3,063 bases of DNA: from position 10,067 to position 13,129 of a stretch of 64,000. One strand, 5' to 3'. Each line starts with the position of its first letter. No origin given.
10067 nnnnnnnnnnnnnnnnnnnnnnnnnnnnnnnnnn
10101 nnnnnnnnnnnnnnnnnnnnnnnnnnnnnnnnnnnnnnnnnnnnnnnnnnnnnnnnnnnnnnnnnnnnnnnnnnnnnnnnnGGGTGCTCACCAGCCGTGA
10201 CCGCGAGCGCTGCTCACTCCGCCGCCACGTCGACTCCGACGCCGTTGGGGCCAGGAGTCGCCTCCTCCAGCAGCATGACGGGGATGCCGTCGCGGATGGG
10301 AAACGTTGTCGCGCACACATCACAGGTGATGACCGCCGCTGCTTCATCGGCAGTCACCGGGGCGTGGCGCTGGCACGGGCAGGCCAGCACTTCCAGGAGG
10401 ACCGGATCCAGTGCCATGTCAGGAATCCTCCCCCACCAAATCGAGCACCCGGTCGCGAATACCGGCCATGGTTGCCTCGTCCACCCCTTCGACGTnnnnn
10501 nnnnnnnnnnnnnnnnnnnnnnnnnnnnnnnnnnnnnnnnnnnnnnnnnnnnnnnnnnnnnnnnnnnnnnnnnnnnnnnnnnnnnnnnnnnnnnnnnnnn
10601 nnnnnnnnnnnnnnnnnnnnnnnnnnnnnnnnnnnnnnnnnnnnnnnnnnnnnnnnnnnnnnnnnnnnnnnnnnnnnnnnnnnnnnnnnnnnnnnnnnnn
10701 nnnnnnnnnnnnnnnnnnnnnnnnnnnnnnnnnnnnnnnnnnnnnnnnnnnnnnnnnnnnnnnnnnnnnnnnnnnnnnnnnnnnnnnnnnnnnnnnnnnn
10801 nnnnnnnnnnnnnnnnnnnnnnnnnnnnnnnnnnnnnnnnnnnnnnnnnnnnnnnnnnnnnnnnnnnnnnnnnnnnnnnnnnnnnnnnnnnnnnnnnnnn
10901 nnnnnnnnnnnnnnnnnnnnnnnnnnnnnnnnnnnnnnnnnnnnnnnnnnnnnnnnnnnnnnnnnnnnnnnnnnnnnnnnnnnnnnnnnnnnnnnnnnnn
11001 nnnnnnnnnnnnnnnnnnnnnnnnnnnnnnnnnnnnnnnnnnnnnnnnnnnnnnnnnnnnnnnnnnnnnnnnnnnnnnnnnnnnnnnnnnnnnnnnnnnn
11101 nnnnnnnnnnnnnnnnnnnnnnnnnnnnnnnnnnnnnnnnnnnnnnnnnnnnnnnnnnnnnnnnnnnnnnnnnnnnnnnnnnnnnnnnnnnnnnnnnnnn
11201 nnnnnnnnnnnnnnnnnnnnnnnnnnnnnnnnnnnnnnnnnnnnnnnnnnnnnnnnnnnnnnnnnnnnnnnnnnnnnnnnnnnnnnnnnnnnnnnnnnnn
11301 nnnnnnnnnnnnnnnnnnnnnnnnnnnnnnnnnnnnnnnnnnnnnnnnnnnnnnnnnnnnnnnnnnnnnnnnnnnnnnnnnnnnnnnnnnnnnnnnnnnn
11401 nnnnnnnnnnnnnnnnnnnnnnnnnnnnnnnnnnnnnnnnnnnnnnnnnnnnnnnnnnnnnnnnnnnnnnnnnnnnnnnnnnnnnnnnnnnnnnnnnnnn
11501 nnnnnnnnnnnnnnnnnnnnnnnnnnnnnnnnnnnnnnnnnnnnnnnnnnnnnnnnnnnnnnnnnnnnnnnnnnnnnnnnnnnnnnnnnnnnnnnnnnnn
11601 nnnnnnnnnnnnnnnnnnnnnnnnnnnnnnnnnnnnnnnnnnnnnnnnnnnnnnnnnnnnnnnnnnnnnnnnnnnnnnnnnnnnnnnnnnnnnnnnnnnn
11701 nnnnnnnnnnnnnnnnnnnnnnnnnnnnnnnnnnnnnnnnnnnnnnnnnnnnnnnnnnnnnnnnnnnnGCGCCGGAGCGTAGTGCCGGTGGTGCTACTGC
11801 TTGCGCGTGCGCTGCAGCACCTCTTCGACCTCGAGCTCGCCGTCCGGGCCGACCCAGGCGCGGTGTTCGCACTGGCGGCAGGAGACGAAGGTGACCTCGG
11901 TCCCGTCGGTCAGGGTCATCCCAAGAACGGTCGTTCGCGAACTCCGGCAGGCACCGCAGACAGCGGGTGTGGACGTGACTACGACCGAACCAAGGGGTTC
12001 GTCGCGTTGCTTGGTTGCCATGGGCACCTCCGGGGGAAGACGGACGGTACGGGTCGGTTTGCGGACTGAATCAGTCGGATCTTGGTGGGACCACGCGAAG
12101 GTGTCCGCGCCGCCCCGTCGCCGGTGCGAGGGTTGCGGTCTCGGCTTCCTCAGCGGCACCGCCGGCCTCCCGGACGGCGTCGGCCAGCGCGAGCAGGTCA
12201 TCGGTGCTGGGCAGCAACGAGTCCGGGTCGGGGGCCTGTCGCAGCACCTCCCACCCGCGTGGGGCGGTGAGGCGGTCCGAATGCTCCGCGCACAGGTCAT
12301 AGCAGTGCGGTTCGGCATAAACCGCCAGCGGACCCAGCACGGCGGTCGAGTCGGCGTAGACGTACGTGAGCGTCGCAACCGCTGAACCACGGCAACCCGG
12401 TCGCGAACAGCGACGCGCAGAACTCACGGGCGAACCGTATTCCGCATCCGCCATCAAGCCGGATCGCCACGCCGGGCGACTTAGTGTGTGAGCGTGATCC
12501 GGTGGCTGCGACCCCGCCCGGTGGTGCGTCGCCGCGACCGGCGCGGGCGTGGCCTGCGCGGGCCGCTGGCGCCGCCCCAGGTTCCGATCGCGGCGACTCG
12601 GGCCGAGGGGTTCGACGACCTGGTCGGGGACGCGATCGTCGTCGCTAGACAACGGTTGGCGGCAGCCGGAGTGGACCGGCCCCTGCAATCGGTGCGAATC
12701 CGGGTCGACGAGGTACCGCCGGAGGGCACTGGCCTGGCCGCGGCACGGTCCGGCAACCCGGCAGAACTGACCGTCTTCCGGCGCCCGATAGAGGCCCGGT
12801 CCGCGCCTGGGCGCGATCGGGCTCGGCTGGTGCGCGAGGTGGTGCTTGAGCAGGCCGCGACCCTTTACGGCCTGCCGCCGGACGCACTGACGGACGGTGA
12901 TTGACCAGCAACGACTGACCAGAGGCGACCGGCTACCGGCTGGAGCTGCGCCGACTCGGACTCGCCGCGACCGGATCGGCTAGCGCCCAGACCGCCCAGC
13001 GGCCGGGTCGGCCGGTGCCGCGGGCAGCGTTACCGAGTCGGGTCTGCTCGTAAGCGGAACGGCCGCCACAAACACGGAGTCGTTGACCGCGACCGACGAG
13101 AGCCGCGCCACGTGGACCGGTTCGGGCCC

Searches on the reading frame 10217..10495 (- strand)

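Call 69: search_protein_families(library=pfam, proteins=[window:10217-10495:-], max_evalue=0.001)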
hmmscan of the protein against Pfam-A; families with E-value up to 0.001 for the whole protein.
window:10217-10495:- (93 aa): 1 family
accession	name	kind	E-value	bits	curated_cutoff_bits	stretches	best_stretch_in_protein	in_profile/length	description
PF03966.22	Trm112p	-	8.2e-08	32.5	22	1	30-70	1-40/40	Trm112p-like protein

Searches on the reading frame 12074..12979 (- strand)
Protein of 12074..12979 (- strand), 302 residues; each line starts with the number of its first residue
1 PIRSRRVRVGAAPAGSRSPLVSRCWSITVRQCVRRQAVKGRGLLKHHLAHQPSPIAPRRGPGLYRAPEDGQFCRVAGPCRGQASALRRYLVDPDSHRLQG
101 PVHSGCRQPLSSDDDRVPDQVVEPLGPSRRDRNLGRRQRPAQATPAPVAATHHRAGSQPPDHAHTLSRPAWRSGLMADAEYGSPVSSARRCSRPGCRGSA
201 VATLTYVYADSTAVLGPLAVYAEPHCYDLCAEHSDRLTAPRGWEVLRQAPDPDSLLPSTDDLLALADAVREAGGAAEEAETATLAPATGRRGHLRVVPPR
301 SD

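Call 69: search_protein_families(library=pfam, proteins=[window:12074-12979:-], max_evalue=0.001)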
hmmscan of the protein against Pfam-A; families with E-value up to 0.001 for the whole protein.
window:12074-12979:- (302 aa): 1 family
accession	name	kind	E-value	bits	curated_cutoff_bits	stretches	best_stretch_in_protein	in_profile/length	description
PF12005.13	DUF3499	-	2.2e-45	154.5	25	1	188-298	1-118/119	Protein of unknown function (DUF3499)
